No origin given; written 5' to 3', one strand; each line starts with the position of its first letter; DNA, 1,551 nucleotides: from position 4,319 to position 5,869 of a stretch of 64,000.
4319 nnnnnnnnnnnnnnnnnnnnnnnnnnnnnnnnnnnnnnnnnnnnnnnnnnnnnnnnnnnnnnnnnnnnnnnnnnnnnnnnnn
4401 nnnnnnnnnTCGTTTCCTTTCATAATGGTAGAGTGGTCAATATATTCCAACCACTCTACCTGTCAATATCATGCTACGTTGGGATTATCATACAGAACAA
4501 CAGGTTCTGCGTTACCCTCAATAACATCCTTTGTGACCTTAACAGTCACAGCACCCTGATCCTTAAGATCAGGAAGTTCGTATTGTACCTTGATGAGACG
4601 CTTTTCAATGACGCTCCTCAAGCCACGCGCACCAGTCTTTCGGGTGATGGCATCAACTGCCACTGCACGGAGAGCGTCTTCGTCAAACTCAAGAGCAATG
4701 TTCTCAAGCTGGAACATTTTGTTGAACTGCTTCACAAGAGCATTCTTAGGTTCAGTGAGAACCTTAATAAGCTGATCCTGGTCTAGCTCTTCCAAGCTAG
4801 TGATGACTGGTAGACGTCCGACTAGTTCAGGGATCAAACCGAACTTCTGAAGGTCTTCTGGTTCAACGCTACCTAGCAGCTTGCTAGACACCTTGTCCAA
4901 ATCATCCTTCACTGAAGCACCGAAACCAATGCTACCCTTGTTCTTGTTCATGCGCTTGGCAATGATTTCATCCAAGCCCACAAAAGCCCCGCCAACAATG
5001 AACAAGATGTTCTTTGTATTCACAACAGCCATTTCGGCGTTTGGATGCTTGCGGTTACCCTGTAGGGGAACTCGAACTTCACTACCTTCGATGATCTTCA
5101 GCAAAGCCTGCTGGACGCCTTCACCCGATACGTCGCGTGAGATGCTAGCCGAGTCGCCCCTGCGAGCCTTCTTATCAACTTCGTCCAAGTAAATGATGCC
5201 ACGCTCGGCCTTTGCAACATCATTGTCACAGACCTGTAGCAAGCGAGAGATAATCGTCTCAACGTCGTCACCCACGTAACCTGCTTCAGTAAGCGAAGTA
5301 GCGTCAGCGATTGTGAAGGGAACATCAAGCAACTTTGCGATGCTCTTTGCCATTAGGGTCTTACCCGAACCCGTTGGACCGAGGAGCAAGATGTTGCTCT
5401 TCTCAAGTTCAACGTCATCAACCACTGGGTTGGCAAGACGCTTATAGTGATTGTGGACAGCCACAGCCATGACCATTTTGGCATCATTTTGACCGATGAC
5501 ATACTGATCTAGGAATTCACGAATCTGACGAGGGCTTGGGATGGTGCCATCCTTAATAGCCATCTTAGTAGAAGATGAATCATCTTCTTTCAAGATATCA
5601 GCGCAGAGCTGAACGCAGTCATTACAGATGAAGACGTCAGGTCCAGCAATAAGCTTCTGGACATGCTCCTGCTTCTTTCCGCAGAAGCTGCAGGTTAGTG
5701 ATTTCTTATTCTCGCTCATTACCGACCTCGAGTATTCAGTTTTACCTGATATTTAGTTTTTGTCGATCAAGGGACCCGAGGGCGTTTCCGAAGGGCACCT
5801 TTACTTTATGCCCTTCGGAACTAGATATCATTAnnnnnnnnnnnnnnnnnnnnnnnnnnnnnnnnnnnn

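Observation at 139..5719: Translation and proteostasis gene block: bS21, IF3 and ClpX encoded by a phage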

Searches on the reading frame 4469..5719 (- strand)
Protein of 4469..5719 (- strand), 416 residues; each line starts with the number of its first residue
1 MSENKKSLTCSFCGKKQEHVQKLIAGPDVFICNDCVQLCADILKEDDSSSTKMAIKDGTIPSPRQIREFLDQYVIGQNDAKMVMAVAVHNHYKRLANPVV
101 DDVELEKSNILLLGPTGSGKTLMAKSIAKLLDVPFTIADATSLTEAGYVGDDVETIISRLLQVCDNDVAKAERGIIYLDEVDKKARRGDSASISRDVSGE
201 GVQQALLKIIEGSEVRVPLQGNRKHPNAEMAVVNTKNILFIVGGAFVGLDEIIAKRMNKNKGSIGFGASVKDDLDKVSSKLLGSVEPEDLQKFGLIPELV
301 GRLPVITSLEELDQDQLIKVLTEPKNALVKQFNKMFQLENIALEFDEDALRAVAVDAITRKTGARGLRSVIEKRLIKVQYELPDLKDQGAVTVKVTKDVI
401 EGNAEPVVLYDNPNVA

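Call 3: search_protein_families(library=pfam, proteins=[window:4469-5719:-], max_evalue=0.01)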
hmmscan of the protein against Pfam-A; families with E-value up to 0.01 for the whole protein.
window:4469-5719:- (416 aa): 13 families
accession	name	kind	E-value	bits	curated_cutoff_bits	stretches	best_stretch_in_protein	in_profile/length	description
PF07724.20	AAA_2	-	7.6e-31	107.8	27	1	106-306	2-166/166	AAA domain (Cdc48 subfamily)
PF06689.19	zf-C4_ClpX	-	3.3e-18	65.7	27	1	9-45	2-39/39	ClpX C4-type zinc finger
PF00004.35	AAA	-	8.8e-15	55.7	21.2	1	110-227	1-99/131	ATPase family associated with various cellular activities (AAA)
PF10431.15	ClpB_D2-small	-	5.7e-09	36.3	21.9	1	312-376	1-61/81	C-terminal, D2-small domain, of ClpB protein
PF01078.27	Mg_chelatase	-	1.3e-05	25.1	20.3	1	108-132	23-47/207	Magnesium chelatase, subunit ChlI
PF07728.20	AAA_5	-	1.7e-05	25.3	22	1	109-183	1-77/139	AAA domain (dynein-related subfamily)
PF00158.32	Sigma54_activat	-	0.0003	21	20.2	0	100-129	15-44/168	Sigma-54 interaction domain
PF05496.18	RuvB_N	-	0.00034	20.9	27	1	70-148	6-74/159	Holliday junction DNA helicase RuvB P-loop domain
PF13401.12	AAA_22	-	0.0018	19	27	1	107-146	5-47/130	AAA domain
PF00493.29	MCM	-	0.0022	17.6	23.3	1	73-187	25-136/224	MCM P-loop domain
PF06068.19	TIP49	-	0.0057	16.3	23.8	0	74-142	26-87/347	TIP49 P-loop domain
PF14532.12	Sigma54_activ_2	-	0.0068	17.1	25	0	101-182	15-79/138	Sigma-54 interaction domain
PF01695.23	IstB_IS21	-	0.0071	16.3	24.1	0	106-128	91-113/238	IstB-like ATP binding protein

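Call 4: search_protein_families(library=ncbifam, proteins=[window:4469-5719:-], max_evalue=0.01)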
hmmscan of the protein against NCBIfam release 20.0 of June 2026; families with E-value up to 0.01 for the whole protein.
window:4469-5719:- (416 aa): 33 families (the best 25 are shown)
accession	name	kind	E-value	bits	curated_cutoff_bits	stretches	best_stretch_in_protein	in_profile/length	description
NF003745.1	PRK05342.1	equivalog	3.8e-181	602.5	359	1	4-411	2-410/418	ATP-dependent Clp protease ATP-binding subunit ClpX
TIGR00382.1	clpX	equivalog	1.7e-170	567.5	370.75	1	4-408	5-413/414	ATP-dependent protease ATP-binding subunit ClpX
TIGR00390.1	hslU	equivalog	1.3e-60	205.6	362.45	3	63-163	3-103/441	ATP-dependent protease ATPase subunit HslU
TIGR02639.1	ClpA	equivalog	7.1e-12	44.3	993.15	2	295-378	635-714/734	ATP-dependent Clp protease ATP-binding subunit ClpA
TIGR03346.1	chaperone_ClpB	equivalog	8e-09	34.4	1232.1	1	66-131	559-619/853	ATP-dependent chaperone ClpB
TIGR03345.1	VI_ClpV1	equivalog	6.4e-08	31.3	884.95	1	276-376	734-828/852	type VI secretion system ATPase TssH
NF041006.2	cell_div_CdvC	equivalog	2.7e-07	29.9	650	1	109-183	136-209/370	cell division protein CdvC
NF047748.1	PrtsmActNtasePan1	equivalog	3.7e-07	29.5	750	1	100-210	174-279/405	proteasome-activating nucleotidase Pan1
NF003069.1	PRK03992.1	subfamily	6.2e-07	28.9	500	1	108-197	166-251/379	proteasome-activating nucleotidase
TIGR00763.1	lon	equivalog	6.6e-07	28.2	608.05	1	110-192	356-442/795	endopeptidase La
NF008004.0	PRK10733.1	equivalog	9.9e-07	27.1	1008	1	109-207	187-280/644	ATP-dependent zinc metalloprotease FtsH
NF003229.0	PRK04195.1-5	equivalog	1.8e-06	26.9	280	1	74-194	19-125/413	replication factor C large subunit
NF047747.1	PrtsmActNtasePan2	equivalog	2.1e-06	27.2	700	1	102-209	179-281/397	proteasome-activating nucleotidase Pan2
TIGR01242.2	TIGR01242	subfamily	3.7e-06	26.2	500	1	109-208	150-240/362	proteasome-activating nucleotidase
TIGR01241.2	FtsH_fam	equivalog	4.6e-06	25.7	600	1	110-189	198-272/598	ATP-dependent zinc metalloprotease FtsH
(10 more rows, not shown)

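Call 9: search_protein_families(library=phrogs, proteins=[window:4469-5719:-], max_evalue=0.001)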
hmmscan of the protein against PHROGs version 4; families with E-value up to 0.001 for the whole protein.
window:4469-5719:- (416 aa): 17 families
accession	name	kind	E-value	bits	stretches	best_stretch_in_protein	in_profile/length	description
phrog_4339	-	unknown function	1.2e-105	355.8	2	164-400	348-529/552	-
phrog_5534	-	unknown function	1.5e-19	71.3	1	110-258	30-166/273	-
phrog_6797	-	unknown function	1.7e-14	54.9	1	5-48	61-104/107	-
phrog_4871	-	other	1.4e-12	47.9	2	295-400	647-752/764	ATP-dependent protease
phrog_3757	-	unknown function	1.6e-10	41.9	1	81-193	104-206/367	-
phrog_12435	-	other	3.4e-09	37.6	1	5-45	3-43/65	protease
phrog_10401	-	other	5.1e-09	36.4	1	91-183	457-529/667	ATPase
phrog_5259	-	unknown function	2.6e-07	31.3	1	5-46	8-52/70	-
phrog_8638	-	unknown function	5.3e-07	29.6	1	110-187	308-379/568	-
phrog_168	-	DNA, RNA and nucleotide metabolism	1.4e-06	29.3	1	88-184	25-112/314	clamp loader of DNA polymerase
phrog_30773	-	unknown function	4.7e-06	26.2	1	109-190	198-274/666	-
phrog_11838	-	DNA, RNA and nucleotide metabolism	5.5e-06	26.8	1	105-194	38-120/420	clamp loader of DNA polymerase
phrog_249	-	moron, auxiliary metabolic gene and host takeover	8.6e-06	26.3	1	78-182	101-203/380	porphyrin biosynthesis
phrog_5846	-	DNA, RNA and nucleotide metabolism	1e-05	26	1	74-182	18-104/380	clamp loader of DNA polymerase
phrog_9172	-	unknown function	1.1e-05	25.5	1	72-187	73-181/509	-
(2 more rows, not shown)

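Call 12: search_dna_similar(query=window:4469-5719:-, collection=phages, mode=protein, max_rows=30)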
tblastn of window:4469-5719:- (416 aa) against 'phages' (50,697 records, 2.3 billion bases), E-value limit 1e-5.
Records with a match: 262; places in all: 262; records where one place covers at least 80% of the query: 59.
Best place of each record, by identity: 60-80% 1; <60% 261.
By first word of the organism name: Pseudomonas 75; Erwinia 50; Bacteriophage 31; Salmonella 20; Prevotella 15; Listeria 10; Vibrio 10; Proteus 10; Escherichia 8; Klebsiella 5; and 15 more.
By host as written in the record: - 45; Pseudomonas aeruginosa 30; Erwinia amylovora 30; Pseudomonas aeruginosa PAO1 16; Prevotella sp. 15; Erwinia amylovora ATCC 29780 15; Listeria monocytogenes 10; Pseudomonas aeruginosa ATCC 27853 8; and 53 more.
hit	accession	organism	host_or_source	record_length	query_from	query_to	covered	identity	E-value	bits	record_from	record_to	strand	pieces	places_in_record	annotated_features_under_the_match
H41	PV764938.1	Sinorhizobium phage Phosso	Sinohrizobium meliloti NRRL L-50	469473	1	413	99%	63.9%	2e-170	534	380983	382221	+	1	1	ATP-dependent Clp protease ATP-binding subunit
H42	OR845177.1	Escherichia phage EC22.5-2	Escherichia coli ATCC 25922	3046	6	413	98%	57.6%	6e-157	473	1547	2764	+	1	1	record has no annotation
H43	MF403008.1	Agrobacterium phage Atu_ph07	Agrobacterium tumefaciens C58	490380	1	411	99%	55.4%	2e-149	474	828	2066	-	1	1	ATP-dependent Clp protease ATP-binding subunit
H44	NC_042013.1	Agrobacterium phage Atu_ph07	Agrobacterium tumefaciens C58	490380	1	411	99%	55.4%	2e-149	474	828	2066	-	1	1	ATP-dependent Clp protease ATP-binding subunit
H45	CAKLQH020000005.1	Acinetobacter phage MD-2021a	not known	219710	1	407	98%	55.5%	2e-141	451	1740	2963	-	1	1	clpX: ATP-dependent specificity component of ClpP serine protease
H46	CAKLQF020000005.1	Acinetobacter phage MD-2021a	not known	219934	1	407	98%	55.5%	2e-141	451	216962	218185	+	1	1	clpX: ATP-dependent specificity component of ClpP serine protease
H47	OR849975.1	Staphylococcus phage SA 1298 Kay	Staphylococcus aureus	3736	1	411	99%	54.0%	7e-148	455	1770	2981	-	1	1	record has no annotation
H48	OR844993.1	Staphylococcus phage SA 1306 Kay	Staphylococcus aureus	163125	1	411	99%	54.0%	5e-143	455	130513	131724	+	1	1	record has no annotation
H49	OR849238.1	Listeria phage LM 4-14-1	Listeria monocytogenes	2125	4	410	98%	53.5%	6e-147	438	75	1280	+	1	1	record has no annotation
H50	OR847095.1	Listeria phage LM 4-11-1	Listeria monocytogenes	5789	4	410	98%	53.5%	9e-138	438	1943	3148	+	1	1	record has no annotation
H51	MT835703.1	Bacteriophage sp.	human fecal samples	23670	6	415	99%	52.6%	1e-136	437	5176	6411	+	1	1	record has no annotation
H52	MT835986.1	Bacteriophage sp.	human fecal samples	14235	4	413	99%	52.2%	1e-138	443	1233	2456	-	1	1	record has no annotation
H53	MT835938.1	Bacteriophage sp.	human fecal samples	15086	10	406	95%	53.2%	6e-132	424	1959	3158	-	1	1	record has no annotation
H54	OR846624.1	Enterococcus phage Efs 1-1-1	Enterococcus faecalis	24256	2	411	99%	51.4%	4e-130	418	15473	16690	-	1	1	record has no annotation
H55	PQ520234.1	Enterococcus phage IME_EF3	-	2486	2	411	99%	51.4%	2e-137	417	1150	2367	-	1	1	record has no annotation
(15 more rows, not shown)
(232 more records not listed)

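Call 13: get_annotated_region(hit=H41, flank=9000)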
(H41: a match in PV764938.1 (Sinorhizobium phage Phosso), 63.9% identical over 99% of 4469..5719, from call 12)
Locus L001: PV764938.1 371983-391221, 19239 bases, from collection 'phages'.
description: Sinorhizobium phage Phosso, complete genome.
organism: Sinorhizobium phage Phosso (NCBI taxid 3435197)
taxonomy: Viruses
host: Sinohrizobium meliloti NRRL L-50; source: soil; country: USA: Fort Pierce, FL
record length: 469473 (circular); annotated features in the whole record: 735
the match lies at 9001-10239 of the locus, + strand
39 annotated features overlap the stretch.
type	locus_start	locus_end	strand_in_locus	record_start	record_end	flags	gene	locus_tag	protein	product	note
CDS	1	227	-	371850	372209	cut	-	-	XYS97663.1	Smr/MutS family protein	506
CDS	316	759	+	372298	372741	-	-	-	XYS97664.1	6-pyruvoyl tetrahydropterin synthase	507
CDS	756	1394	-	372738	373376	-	-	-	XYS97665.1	hypothetical protein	508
CDS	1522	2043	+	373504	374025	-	-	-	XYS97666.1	hypothetical protein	509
CDS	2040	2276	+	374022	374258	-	-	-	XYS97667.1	hypothetical protein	510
CDS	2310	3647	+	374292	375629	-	-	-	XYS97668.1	hypothetical protein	511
CDS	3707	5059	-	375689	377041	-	-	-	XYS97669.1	topoisomerase IV subunit A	512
CDS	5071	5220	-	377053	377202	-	-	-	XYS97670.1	hypothetical protein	513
CDS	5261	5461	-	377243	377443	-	-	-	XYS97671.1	hypothetical protein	514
CDS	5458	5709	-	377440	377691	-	-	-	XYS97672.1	hypothetical protein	515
CDS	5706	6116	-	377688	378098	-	-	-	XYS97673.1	hypothetical protein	516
CDS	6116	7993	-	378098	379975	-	-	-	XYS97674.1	DNA topoisomerase large subunit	517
CDS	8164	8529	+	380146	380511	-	-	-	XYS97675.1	hypothetical protein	518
CDS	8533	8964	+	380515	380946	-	-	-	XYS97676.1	hypothetical protein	519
CDS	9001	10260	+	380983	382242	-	-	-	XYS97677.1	ATP-dependent Clp protease ATP-binding subunit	520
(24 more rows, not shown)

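Call 14: get_annotated_region(hit=H43, flank=9000)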
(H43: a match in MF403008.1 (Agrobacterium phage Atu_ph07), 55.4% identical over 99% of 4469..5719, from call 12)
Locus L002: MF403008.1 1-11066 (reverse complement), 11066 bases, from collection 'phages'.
description: Agrobacterium phage Atu_ph07, complete genome.
organism: Agrobacterium phage Atu_ph07 (NCBI taxid 2024264)
taxonomy: Viruses; Duplodnaviria; Heunggongvirae; Uroviricota; Caudoviricetes; Polybotosvirus; Polybotosvirus Atuph07
host: Agrobacterium tumefaciens C58; source: -; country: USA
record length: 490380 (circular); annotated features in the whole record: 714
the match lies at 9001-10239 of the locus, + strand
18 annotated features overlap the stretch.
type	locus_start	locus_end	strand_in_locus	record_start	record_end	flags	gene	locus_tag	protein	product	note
CDS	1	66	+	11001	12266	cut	-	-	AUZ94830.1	tRNA nucleotidyltransferase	-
CDS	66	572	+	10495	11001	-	-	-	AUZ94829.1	hypothetical protein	-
CDS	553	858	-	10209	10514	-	-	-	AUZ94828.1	hypothetical protein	-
CDS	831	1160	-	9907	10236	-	-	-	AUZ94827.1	hypothetical protein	-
CDS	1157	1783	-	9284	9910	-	-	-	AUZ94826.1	hypothetical protein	-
CDS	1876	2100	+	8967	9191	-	-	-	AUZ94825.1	hypothetical protein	-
CDS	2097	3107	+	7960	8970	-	-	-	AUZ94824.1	hypothetical protein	-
CDS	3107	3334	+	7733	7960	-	-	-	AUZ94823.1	hypothetical protein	-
CDS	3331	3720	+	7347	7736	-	-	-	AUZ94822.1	hypothetical protein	-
CDS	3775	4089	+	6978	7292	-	-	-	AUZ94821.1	hypothetical protein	-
CDS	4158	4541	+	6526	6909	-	-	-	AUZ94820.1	hypothetical protein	-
CDS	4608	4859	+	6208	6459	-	-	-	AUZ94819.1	hypothetical protein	-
CDS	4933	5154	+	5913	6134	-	-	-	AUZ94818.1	hypothetical protein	-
CDS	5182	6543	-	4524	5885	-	-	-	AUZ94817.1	topoisomerase IV subunit A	-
CDS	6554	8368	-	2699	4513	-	-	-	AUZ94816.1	DNA topoisomerase large subunit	-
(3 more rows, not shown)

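Call 42: search_solved_structures(query=window:4469-5719:-, show_alignments=1, max_evalue=1e-60)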
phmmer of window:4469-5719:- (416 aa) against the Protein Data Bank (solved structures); distinct sequences matched with E-value up to 1e-60: 15.
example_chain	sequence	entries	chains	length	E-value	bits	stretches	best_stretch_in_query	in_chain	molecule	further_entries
8e91_A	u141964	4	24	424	5.8e-151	506.2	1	6-414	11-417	ATP-dependent Clp protease ATP-binding subunit ClpX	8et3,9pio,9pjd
9ndj_F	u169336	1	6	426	2.2e-150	504.3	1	3-413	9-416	ATP-dependent Clp protease ATP-binding subunit ClpX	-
6vfs_E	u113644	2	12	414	4.9e-146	490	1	6-411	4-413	ATP-dependent Clp protease ATP-binding subunit ClpX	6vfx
6sfw_O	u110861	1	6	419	2.4e-137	461.4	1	3-409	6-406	ATP-dependent Clp protease ATP-binding subunit ClpX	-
4i34_A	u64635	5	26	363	1.5e-132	445.6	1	59-414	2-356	ATP-dependent Clp protease ATP-binding subunit ClpX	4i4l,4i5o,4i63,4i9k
3hws_A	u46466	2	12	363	3.6e-132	444.4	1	59-414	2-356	ATP-dependent Clp protease ATP-binding subunit clpX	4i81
3hte_A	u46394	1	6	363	1.3e-131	442.6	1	59-414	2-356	ATP-dependent Clp protease ATP-binding subunit clpX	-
6wr2_A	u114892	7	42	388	2.2e-131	441.8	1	58-414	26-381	ATP-dependent Clp protease ATP-binding subunit ClpX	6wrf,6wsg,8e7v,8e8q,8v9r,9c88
9c87_A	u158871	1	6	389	2.2e-131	441.8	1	58-414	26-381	ATP-dependent Clp protease ATP-binding subunit ClpX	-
6po1_A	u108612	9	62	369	1.4e-130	439.1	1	59-414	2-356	ATP-dependent Clp protease ATP-binding subunit ClpX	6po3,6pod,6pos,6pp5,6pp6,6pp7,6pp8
8yd0_A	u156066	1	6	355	2.3e-119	402.2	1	60-408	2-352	ATP-dependent Clp protease ATP-binding subunit ClpX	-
1um8_A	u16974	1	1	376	5.4e-105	354.9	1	60-409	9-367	ATP-dependent Clp protease ATP-binding subunit clpX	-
9ykx_A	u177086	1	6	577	2.2e-98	333.2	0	100-268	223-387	ATP-dependent clpX-like chaperone, mitochondrial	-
9p9v_A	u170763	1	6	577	5e-98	332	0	100-268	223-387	ATP-dependent clpX-like chaperone, mitochondrial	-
9dvy_A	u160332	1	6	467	7.6e-97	328.1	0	100-268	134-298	ATP-dependent Clp protease ATP-binding subunit clpX-like, mitochondrial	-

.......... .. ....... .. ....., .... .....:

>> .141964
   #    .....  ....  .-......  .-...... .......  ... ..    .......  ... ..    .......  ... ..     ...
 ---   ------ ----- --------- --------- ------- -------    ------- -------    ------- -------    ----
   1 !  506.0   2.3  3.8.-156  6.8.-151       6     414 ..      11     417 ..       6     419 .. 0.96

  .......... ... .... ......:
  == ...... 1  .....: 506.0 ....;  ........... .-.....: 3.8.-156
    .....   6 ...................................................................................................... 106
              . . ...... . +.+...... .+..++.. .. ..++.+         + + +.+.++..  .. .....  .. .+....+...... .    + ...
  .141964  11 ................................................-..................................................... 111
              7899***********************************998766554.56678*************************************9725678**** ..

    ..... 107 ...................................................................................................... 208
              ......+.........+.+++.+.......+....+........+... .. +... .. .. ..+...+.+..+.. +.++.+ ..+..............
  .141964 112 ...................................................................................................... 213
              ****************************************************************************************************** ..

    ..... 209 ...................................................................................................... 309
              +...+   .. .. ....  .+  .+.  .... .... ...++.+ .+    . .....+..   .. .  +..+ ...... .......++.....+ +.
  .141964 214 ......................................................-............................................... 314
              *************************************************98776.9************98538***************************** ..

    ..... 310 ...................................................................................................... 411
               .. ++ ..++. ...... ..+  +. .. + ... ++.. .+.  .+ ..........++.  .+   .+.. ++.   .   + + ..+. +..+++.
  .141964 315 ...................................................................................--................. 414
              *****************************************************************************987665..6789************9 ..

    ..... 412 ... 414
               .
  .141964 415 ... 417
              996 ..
